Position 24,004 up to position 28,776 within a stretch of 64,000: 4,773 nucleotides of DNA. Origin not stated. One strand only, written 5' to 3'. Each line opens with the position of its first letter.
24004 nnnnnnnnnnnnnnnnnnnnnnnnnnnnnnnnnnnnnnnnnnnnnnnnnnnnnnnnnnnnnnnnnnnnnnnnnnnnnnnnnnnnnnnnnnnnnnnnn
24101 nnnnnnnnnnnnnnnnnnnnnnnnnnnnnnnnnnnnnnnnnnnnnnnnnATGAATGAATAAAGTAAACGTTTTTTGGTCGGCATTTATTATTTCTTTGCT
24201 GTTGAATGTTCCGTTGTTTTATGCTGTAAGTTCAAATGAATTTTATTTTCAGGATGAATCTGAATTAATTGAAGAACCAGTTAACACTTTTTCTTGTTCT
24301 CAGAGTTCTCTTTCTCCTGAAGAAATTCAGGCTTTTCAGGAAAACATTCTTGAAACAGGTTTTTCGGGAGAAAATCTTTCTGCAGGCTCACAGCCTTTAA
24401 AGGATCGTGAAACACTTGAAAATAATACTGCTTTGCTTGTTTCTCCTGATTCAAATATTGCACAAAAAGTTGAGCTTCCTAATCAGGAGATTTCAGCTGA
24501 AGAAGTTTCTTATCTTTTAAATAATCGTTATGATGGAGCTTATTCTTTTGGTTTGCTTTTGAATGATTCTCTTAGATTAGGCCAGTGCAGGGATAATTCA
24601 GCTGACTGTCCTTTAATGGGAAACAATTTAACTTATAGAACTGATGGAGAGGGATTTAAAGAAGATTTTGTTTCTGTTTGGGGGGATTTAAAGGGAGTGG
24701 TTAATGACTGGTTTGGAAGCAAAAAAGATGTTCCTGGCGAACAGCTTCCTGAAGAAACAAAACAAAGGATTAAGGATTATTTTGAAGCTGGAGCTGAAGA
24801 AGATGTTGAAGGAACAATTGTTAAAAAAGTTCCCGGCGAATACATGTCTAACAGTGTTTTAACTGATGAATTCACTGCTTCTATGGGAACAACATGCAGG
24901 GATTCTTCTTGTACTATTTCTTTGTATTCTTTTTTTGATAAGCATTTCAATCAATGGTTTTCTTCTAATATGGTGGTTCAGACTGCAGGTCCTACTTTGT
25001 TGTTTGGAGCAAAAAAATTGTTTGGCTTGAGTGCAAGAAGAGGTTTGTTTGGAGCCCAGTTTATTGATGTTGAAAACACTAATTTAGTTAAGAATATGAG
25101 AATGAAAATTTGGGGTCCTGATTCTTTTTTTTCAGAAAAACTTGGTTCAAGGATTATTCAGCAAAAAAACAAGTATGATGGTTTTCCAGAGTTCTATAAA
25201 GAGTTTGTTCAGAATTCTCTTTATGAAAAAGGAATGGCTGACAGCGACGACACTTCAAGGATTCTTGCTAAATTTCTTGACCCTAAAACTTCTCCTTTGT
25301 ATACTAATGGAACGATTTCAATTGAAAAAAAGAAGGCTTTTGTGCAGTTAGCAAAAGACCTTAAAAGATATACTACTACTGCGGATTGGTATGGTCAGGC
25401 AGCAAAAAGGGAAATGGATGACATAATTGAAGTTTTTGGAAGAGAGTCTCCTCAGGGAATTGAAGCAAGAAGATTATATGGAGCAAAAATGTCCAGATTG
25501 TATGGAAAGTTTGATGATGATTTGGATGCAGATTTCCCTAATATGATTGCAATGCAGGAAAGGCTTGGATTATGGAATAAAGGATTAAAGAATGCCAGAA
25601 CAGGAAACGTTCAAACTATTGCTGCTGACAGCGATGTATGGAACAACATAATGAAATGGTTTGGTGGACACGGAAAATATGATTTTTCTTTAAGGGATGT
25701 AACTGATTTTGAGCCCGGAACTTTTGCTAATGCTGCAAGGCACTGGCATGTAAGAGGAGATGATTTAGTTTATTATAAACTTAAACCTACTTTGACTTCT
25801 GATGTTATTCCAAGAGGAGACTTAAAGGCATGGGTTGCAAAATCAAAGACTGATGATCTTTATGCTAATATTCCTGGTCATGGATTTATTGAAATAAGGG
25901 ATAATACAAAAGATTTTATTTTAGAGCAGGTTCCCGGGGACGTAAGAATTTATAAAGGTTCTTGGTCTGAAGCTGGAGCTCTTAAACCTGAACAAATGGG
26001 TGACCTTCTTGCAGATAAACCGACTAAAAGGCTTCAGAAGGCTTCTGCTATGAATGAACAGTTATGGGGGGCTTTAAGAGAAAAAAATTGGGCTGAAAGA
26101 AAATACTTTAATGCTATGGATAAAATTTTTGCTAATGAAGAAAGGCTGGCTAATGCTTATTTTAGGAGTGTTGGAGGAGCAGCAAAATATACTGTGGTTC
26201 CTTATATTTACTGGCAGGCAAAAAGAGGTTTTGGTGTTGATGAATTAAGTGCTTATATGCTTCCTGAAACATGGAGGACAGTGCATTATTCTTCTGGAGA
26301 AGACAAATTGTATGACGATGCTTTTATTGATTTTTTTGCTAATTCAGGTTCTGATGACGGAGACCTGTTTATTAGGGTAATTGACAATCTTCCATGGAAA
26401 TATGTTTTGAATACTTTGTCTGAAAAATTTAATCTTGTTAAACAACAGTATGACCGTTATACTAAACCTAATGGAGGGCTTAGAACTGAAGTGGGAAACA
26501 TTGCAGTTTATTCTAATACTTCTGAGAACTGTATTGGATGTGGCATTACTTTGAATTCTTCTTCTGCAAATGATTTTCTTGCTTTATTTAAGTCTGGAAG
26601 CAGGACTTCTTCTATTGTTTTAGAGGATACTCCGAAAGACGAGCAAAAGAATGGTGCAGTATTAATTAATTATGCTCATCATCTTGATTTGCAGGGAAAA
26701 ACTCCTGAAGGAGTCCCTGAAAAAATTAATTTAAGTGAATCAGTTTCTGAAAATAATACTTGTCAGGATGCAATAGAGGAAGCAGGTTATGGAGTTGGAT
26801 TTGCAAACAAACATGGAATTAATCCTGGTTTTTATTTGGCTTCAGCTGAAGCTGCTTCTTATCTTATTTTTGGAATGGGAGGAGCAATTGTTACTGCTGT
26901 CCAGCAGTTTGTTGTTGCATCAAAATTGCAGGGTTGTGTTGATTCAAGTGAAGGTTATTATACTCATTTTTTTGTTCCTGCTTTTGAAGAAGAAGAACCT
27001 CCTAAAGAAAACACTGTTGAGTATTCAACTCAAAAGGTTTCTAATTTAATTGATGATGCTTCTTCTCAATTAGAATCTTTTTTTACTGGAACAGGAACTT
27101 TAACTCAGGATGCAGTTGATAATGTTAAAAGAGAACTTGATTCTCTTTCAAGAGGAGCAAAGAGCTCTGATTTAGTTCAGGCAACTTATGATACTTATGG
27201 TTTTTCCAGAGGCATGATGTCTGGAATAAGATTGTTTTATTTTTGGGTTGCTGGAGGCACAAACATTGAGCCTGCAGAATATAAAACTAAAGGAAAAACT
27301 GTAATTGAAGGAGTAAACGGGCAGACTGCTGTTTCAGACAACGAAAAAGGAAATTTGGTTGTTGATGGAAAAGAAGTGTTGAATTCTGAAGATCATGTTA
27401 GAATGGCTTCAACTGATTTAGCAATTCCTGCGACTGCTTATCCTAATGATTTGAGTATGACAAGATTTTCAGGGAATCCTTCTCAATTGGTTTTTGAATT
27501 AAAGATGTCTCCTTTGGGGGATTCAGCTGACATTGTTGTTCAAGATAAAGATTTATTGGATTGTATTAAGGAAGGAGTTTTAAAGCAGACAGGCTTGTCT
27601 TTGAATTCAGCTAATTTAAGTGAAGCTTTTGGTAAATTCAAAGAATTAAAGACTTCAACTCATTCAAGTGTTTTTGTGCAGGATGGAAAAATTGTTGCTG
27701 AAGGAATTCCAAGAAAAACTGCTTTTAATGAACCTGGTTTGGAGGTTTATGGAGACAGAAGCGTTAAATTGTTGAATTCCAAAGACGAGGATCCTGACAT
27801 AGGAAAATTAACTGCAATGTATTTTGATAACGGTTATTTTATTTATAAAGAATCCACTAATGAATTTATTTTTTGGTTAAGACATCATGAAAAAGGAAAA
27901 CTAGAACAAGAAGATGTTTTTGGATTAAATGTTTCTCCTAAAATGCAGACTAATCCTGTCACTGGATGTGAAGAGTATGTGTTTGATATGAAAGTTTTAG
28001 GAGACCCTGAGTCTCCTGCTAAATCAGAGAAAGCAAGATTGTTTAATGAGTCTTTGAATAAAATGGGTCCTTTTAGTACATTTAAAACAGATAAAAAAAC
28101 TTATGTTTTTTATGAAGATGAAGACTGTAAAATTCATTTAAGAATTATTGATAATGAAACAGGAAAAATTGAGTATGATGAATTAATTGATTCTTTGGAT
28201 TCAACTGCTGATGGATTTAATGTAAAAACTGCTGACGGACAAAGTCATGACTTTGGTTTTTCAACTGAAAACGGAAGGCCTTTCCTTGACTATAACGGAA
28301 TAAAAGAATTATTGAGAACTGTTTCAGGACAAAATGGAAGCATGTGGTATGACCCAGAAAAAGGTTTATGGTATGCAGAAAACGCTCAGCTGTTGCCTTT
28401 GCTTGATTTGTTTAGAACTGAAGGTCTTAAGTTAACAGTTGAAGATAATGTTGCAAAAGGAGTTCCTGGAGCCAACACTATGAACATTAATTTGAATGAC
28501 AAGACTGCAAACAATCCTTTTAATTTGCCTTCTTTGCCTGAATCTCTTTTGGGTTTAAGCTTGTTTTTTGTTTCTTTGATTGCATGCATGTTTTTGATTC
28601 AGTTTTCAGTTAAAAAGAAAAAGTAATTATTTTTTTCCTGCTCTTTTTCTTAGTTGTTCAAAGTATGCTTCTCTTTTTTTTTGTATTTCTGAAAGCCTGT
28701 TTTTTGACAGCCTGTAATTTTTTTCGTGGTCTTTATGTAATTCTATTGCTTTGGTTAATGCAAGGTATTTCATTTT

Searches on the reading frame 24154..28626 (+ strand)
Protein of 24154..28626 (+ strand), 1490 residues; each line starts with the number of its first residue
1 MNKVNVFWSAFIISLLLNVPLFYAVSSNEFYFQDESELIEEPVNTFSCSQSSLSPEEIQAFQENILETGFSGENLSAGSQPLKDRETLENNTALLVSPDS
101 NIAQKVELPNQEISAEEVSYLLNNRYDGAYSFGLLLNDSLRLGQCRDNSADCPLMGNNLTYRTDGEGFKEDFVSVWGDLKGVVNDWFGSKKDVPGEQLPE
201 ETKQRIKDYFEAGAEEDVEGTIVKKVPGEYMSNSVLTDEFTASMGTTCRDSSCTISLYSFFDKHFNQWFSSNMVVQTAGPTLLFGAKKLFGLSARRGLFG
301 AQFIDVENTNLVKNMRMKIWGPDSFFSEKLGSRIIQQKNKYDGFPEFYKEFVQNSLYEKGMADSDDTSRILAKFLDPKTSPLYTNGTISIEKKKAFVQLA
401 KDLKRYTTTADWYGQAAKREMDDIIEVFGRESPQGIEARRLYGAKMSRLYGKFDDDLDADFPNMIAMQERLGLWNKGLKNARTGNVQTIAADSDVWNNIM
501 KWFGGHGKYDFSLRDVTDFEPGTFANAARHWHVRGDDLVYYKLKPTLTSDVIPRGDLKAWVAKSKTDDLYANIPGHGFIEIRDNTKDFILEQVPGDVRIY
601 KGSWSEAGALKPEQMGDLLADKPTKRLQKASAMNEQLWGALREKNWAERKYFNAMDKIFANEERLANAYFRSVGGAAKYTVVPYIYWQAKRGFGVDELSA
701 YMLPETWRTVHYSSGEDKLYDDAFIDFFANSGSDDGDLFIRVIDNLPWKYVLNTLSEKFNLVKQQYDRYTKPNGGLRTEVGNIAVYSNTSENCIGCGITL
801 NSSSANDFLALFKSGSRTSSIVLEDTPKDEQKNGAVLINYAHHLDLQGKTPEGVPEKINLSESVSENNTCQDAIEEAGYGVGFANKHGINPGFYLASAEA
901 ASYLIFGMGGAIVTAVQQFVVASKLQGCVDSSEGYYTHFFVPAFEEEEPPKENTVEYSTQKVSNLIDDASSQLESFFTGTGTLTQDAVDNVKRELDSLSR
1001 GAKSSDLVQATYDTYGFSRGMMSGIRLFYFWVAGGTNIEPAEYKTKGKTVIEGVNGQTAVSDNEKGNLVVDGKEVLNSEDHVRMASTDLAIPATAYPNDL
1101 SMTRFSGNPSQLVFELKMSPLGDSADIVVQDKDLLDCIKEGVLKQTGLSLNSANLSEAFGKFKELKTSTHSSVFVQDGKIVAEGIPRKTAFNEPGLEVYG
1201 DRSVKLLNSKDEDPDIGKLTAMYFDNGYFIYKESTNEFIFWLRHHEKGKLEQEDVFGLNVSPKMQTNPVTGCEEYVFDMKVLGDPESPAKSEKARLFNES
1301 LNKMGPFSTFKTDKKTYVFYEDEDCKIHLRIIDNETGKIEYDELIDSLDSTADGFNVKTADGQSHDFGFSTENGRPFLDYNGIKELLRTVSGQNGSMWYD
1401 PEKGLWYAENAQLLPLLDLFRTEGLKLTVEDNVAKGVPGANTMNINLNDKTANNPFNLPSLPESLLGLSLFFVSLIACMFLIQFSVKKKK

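Call 10: search_protein_families(library=pfam, proteins=[window:24154-28626:+], max_evalue=0.1)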
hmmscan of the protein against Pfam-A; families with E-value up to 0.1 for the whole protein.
window:24154-28626:+ (1490 aa): 0 families

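Call 17: search_protein_families(library=ncbifam, proteins=[window:24154-28626:+], max_evalue=10)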
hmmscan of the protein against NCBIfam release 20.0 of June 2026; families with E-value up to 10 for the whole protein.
window:24154-28626:+ (1490 aa): 0 families

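Call 18: find_homologous_proteins(query=window:24154-28626:+, max_evalue=0.001)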
Query window:24154-28626:+ (1490 aa): 10 proteins with E <= 0.001 among 8000 candidates.
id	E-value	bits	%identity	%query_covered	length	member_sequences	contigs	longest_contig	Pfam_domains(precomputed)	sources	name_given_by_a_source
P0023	0.0e+0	3436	100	100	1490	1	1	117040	-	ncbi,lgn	-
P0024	0.0e+0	2771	78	100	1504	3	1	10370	-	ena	-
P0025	0.0e+0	2765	78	100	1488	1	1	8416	-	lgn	-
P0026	0.0e+0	2245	64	100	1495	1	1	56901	-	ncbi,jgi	-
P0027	0.0e+0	2233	65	98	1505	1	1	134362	-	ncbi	-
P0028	0.0e+0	2219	66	99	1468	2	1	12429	-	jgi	-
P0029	0.0e+0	1492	66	66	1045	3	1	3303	-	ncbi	ncbi:MAG: hypothetical protein ABH986_05100, partial [archaeon]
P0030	3.3e-247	841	33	97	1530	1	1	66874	-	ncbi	ncbi:MAG: hypothetical protein V1672_03410 [Candidatus Diapherotrites archaeon]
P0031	5.5e-213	728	32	100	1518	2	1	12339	-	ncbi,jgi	-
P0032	5.1e-148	513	31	77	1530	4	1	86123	-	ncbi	ncbi:MAG: hypothetical protein AABW72_00060, partial [archaeon]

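Call 21: find_encoding_contigs(protein=P0030, flank=10000, max_places=1)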
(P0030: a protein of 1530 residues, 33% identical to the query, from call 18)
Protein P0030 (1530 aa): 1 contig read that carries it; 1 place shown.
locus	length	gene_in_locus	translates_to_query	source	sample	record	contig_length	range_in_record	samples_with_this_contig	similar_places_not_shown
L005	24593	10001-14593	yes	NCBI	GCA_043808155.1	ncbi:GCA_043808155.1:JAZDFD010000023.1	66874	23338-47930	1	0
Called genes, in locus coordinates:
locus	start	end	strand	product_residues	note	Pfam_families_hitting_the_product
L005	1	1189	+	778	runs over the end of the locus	PF00482:T2SSF (weak)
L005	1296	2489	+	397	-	PF07282:Cas12f1-like_TNB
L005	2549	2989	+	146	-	-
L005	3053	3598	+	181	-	-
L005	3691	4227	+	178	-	-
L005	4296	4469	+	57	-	-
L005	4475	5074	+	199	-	-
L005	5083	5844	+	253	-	-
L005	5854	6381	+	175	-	-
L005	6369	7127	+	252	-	-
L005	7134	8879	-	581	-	-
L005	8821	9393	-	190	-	-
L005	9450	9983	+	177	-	-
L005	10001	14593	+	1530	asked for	-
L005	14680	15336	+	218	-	PF12802:MarR_2 (weak), PF13545:HTH_Crp_2 (weak), PF01047:MarR (weak), PF01982:CTP-dep_RFKase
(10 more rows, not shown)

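Call 22: find_encoding_contigs(protein=P0031, flank=10000, max_places=1)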
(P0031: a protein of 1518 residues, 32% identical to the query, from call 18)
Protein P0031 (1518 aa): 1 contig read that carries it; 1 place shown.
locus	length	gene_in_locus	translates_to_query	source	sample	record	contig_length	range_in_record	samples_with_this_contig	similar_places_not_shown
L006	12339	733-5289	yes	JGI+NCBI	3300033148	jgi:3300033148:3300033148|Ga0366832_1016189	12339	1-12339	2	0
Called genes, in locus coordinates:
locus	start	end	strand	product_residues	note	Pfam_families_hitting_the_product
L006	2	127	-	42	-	?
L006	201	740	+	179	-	-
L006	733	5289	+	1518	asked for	-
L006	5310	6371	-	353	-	-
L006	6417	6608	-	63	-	-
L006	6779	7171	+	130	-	PF01982:CTP-dep_RFKase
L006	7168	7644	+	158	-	PF00885:DMRL_synthase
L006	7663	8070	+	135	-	PF00885:DMRL_synthase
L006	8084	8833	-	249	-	PF09754:PAC2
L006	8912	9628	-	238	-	PF00482:T2SSF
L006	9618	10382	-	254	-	-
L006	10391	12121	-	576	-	PF12838:Fer4_7 (weak), PF13247:Fer4_11, PF25160:LdpA_Fe-S-bd (weak), PF00037:Fer4, PF12797:Fer4_2 (weak), PF12837:Fer4_6, PF00437:T2SSE, PF27713:UCP018868 (weak), +1 more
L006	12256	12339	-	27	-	?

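Call 23: find_encoding_contigs(protein=P0027, flank=10000, max_places=1)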
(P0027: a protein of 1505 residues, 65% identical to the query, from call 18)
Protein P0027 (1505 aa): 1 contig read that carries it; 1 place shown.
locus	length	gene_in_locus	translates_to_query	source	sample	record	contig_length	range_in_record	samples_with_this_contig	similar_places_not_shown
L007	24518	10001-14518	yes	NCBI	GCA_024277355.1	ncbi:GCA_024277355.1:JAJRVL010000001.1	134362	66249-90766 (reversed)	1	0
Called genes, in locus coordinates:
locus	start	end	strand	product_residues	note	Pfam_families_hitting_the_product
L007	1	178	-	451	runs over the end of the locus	-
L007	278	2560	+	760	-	PF00437:T2SSE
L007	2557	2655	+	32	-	-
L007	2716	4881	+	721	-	-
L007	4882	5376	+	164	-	-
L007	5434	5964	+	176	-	-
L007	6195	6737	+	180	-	-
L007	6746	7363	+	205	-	-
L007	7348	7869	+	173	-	-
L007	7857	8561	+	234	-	-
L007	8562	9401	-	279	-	-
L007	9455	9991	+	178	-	-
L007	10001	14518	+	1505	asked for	-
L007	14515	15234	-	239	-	-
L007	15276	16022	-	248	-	PF09754:PAC2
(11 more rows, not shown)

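Call 47: search_solved_structures(query=window:24154-28626:+, max_evalue=1)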
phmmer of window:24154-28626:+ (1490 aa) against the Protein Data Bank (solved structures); distinct sequences matched with E-value up to 1: 3.
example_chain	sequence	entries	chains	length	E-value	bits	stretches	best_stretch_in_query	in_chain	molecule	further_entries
3geb_A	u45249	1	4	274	0.052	13.9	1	1316-1427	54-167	Eyes absent homolog 2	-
4egc_B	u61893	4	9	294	0.061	13.7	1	1316-1427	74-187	Eyes absent homolog 2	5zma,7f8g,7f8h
3hb0_A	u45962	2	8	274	0.31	11.3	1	1316-1427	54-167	Eyes absent homolog 2 (Drosophila)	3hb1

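Call 74: predict_structure(alignment_id=A6)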
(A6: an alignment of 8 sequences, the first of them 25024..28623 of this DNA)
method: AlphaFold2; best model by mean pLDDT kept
length: 1200 residues; sequences in the alignment: 8
mean_pLDDT: 51.4   pTM: 0.35
mean pLDDT of the five models: 51.4, 49.2, 49.0, 48.4, 46.4
residues with pLDDT >= 90: 25; 70-90: 375; 50-70: 168; < 50: 632
segments of 3 or more residues with pLDDT < 50: 1-38, 66-73, 176-180, 216-239, 358-810, 893-901, 952-958, 1119-1200
pLDDT, mean of each block of 10 residues (from residue 1): 23 28 32 44 74 78 51 57 78 73 79 75 75 74 77 77 64 50 72 73 65 49 31 42 75 81 81 74 77 75 82 83 80 58 74 58 37 33 26 28 26 22 26 27 29 34 34 35 27 27 30 27 33 29 23 22 27 30 34 33 29 24 26 29 24 27 27 33 35 36 32 25 28 21 22 29 35 38 35 24 26 60 80 76 79 59 77 74 68 44 70 74 69 66 60 47 84 73 82 79 77 77 87 83 73 89 88 90 87 86 70 63 29 29 26 23 26 32 40 34
secondary structure, 60 per line:
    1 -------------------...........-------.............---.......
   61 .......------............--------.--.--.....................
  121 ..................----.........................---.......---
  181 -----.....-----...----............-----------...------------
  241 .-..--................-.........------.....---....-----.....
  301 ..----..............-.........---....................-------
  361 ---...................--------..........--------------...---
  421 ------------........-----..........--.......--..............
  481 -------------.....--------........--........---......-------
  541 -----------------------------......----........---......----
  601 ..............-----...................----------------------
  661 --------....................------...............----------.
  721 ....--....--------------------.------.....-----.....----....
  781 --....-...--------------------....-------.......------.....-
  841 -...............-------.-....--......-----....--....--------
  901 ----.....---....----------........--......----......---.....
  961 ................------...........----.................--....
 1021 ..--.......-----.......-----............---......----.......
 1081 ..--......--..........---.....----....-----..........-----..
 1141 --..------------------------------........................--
elements in order (helices of 4 or more, strands of 3 or more residues): H20-30 H38-50 H54-67 H74-85 H100-138 H143-167 H171-177 E186-190 E196-198 H203-214 E247-262 H264-272 E279-283 E287-290 H296-302 E307-320 H322-330 H334-353 H364-382 H391-400 H433-440 H446-455 H458-464 H467-480 E494-498 E507-514 E517-524 E528-533 H570-575 H580-587 H591-596 H601-614 H620-638 H669-688 H695-709 E720-724 E727-730 E758-762 E768-772 E777-780 E783-786 E811-814 E822-828 E835-839 H842-856 H866-869 E872-877 E883-886 E889-892 E905-909 E913-916 E927-934 E937-942 E947-952 E959-961 E965-976 E983-993 H998-1014 E1017-1022 E1025-1031 E1037-1043 E1049-1060 E1064-1069 E1074-1082 E1085-1090 E1093-1102 E1106-1110 E1115-1118 H1124-1133 H1175-1198

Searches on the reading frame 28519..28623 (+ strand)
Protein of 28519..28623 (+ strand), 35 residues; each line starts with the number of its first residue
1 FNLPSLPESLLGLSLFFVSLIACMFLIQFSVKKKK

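Call 51: search_protein_representatives(alignment_id=A3)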
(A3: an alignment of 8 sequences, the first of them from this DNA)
Query: 8 sequences, 34 profile positions. Proteins with E-value up to 0.001 (for the whole library): 8; up to 1e-10: 1; up to 1e-30: 0. The best 8 are listed.
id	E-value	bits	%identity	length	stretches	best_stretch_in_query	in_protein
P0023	2.4e-11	59.2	-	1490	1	1-34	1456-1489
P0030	1.7e-10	56.5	-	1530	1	1-34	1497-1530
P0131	5.4e-07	45.3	-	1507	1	1-31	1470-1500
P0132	2.3e-05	40.1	-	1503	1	1-31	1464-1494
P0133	2.6e-05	39.9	-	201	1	1-33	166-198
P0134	4.3e-04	36.0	-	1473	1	2-33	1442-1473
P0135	7.0e-04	35.4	-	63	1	1-31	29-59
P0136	9.0e-04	35.0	-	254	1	1-33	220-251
